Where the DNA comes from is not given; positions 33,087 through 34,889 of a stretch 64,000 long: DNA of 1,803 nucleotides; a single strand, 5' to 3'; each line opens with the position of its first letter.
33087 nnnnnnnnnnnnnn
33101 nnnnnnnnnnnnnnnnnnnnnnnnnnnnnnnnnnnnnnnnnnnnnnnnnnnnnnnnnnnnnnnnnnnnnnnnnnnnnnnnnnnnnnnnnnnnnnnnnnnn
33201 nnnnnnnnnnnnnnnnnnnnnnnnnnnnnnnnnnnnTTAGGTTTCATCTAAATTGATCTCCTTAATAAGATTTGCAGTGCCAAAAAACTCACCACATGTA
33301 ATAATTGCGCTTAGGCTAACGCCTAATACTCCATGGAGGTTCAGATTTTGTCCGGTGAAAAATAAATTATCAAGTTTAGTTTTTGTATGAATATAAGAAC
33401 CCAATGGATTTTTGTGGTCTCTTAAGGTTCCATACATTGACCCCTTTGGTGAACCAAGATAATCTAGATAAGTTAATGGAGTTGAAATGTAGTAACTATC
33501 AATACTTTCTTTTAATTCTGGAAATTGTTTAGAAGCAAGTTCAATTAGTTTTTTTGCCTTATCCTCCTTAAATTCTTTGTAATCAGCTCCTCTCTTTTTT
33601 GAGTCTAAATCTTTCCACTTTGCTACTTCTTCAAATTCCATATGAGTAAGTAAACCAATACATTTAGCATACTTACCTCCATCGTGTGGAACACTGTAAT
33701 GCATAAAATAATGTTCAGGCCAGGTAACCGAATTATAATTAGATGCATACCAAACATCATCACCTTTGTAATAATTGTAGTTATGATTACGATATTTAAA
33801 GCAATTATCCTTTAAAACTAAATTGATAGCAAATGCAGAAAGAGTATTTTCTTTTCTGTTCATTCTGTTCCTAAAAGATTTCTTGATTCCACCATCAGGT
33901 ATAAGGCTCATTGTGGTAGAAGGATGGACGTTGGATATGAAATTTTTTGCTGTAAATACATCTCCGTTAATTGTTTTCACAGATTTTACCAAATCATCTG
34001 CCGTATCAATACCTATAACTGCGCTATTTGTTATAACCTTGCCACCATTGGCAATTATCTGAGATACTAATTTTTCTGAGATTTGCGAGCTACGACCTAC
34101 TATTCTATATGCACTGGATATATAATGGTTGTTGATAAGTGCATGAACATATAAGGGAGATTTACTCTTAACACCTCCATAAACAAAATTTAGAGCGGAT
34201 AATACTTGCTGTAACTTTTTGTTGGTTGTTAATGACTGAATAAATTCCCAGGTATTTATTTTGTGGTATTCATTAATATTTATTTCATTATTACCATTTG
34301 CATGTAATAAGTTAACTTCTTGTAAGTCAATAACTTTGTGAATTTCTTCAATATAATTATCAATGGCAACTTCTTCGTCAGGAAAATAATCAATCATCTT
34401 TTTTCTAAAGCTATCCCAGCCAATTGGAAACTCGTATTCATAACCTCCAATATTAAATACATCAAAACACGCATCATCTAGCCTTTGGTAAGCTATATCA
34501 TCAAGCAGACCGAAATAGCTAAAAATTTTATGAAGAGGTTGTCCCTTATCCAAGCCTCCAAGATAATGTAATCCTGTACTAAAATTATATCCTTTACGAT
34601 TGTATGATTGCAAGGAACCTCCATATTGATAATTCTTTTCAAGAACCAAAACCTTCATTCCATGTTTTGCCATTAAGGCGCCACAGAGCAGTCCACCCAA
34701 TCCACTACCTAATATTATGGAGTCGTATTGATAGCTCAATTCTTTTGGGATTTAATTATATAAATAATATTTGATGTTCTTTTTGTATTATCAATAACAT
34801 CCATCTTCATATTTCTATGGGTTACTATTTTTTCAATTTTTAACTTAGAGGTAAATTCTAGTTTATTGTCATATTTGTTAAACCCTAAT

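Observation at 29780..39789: Six-gene overlapped operon for lipid tailoring and export with no chain-building core - best candidate for an undescribed envelope-lipid system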

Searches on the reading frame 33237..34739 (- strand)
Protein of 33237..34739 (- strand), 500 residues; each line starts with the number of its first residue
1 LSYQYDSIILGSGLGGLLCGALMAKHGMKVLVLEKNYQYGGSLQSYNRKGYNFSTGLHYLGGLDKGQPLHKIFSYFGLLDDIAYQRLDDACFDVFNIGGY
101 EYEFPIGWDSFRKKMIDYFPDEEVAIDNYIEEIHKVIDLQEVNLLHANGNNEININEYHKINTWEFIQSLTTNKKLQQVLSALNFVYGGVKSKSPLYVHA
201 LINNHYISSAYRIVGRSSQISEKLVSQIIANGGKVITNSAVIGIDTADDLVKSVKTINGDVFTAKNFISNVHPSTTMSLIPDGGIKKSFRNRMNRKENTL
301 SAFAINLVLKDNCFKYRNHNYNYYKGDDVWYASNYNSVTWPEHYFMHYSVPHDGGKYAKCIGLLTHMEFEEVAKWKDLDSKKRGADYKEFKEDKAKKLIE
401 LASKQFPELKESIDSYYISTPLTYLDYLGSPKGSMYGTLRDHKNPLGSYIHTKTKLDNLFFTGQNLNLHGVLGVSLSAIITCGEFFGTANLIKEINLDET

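Call 3: search_protein_families(library=pfam, proteins=[window:33237-34739:-], max_evalue=0.01)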
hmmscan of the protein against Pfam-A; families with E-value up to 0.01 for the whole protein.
window:33237-34739:- (500 aa): 10 families
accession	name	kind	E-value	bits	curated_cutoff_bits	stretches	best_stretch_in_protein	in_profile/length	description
PF13450.12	NAD_binding_8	-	1.9e-13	50.9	21.9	1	9-76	1-68/68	NAD(P)-binding Rossmann-like domain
PF01593.30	Amino_oxidase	-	1.6e-12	47.9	19.8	1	14-281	1-269/443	Flavin containing amine oxidoreductase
PF00890.30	FAD_binding_2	-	1e-05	25.4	20.4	1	6-43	1-38/414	FAD binding domain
PF03486.20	HI0933_like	-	1.8e-05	24.7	50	1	6-43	2-39/244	HI0933-like protein Rossmann domain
PF00996.24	GDI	-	4.5e-05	22.6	23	1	1-47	1-47/436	GDP dissociation inhibitor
PF01266.30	DAO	-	0.00015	21.8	27.9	0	7-41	2-37/353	FAD dependent oxidoreductase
PF01946.23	Thi4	-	0.00045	20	26.2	1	5-42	18-56/235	Thi4 family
PF13738.12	Pyr_redox_3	-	0.0017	18.1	30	1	8-55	1-48/305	Pyridine nucleotide-disulphide oxidoreductase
PF01494.25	FAD_binding_3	-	0.0025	17.5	22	0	5-36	2-33/349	FAD binding domain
PF12831.13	FAD_oxidored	-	0.0099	15.6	27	0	7-43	2-38/416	FAD dependent oxidoreductase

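Call 4: search_protein_families(library=ncbifam, proteins=[window:33237-34739:-], max_evalue=0.01)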
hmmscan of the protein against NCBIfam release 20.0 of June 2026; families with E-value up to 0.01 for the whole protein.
window:33237-34739:- (500 aa): 36 families (the best 25 are shown)
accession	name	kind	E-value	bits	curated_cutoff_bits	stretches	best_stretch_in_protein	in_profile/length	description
TIGR02733.1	desat_CrtD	equivalog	4.3e-30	104.8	549.7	2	211-482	225-485/492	C-3',4' desaturase CrtD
TIGR02730.1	carot_isom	equivalog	1.1e-27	97.1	586.9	1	5-479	1-482/493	carotenoid isomerase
NF058655.1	CrtID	equivalog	2.3e-15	56.4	640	1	8-465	2-460/478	bifunctional phytoene desaturase/3,4-desaturase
TIGR02734.1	crtI_fam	subfamily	6.7e-15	54.7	238.1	1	8-309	2-310/504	phytoene desaturase family protein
NF045637.1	carotdesatCrtDProt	equivalog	1.1e-12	47.2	580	2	164-327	169-330/485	1-hydroxycarotenoid 3,4-desaturase CrtD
NF045689.1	BCarotKetCrtO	equivalog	5e-11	41.9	1000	1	4-42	3-41/563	beta-carotene ketolase CrtO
NF042421.1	hydcarot_desat_CrtD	equivalog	5e-11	41.7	500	1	7-478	4-476/487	1-hydroxycarotenoid 3,4-desaturase CrtD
NF005560.0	PRK07233.1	equivalog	9.4e-10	37.9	252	1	8-86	4-80/435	hypothetical protein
TIGR03467.1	HpnE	equivalog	4.7e-06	26.2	283.05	1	8-54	2-50/430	hydroxysqualene dehydroxylase HpnE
TIGR00031.1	UDP-GALP_mutase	equivalog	4.8e-06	25.8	303.75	1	5-42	2-39/378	UDP-galactopyranose mutase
TIGR00292.1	TIGR00292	equivalog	8.5e-06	25.2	148.3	1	5-42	22-59/254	sulfide-dependent adenosine diphosphate thiazole synthase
NF004789.0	PRK06134.1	subfamily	2e-05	23.4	747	1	4-42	12-50/581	FAD-dependent oxidoreductase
NF005548.0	PRK07208.1-4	equivalog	2.4e-05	23.1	389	1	7-58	6-57/488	hypothetical protein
NF009478.0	PRK12844.1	equivalog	5.3e-05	21.7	789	1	4-42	8-46/559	3-ketosteroid-delta-1-dehydrogenase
TIGR01350.1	lipoamide_DH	equivalog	0.00011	21.1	408.8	1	4-41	1-37/461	dihydrolipoyl dehydrogenase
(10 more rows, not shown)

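Call 58: search_solved_structures(query=window:33237-34739:-, max_evalue=0.001)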
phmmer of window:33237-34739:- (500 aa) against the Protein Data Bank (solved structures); distinct sequences matched with E-value up to 0.001: 17.
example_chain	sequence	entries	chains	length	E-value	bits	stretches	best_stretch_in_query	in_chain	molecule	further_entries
3nrn_A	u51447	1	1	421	2e-09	40.1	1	7-73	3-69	uncharacterized protein PF1083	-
4rep_A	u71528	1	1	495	3.3e-06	29.5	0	6-57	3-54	Gamma-carotene desaturase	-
2bxr_A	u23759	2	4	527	0.00013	24.3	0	3-50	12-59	AMINE OXIDASE [FLAVIN-CONTAINING] A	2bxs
1o5w_A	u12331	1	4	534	0.00013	24.3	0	3-46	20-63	Amine oxidase [flavin-containing] A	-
3urh_A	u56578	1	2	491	0.00013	24.2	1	4-43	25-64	Dihydrolipoyl dehydrogenase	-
2z5y_A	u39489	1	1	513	0.00019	23.6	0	4-50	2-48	Amine oxidase [flavin-containing] A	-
2z5x_A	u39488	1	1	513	0.0002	23.6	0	4-50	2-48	Amine oxidase [flavin-containing] A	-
3p1w_A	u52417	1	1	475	0.00026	23.3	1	4-49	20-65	RabGDI protein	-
1gos_A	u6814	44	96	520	0.00049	22.3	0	1-61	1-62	MONOAMINE OXIDASE | AMINE OXIDASE [FLAVIN-CONTAINING] B | AMINE OXIDASE (FLAVIN-CONTAINING) B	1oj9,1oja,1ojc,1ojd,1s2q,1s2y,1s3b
2c75_A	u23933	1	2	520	0.00049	22.3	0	1-61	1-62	AMINE OXIDASE (FLAVIN-CONTAINING) B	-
2c72_A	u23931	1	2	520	0.00049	22.3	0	1-61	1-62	AMINE OXIDASE (FLAVIN-CONTAINING) B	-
2c73_A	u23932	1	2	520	0.00049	22.3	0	1-61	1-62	AMINE OXIDASE (FLAVIN-CONTAINING) B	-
2c76_A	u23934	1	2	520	0.0005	22.3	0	1-61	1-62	AMINE OXIDASE (FLAVIN-CONTAINING) B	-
2bk4_A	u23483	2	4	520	0.00054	22.2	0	1-61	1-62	AMINE OXIDASE [FLAVIN-CONTAINING] B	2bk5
2xfo_A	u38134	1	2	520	0.00054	22.2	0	1-61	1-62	Amine oxidase [flavin-containing] B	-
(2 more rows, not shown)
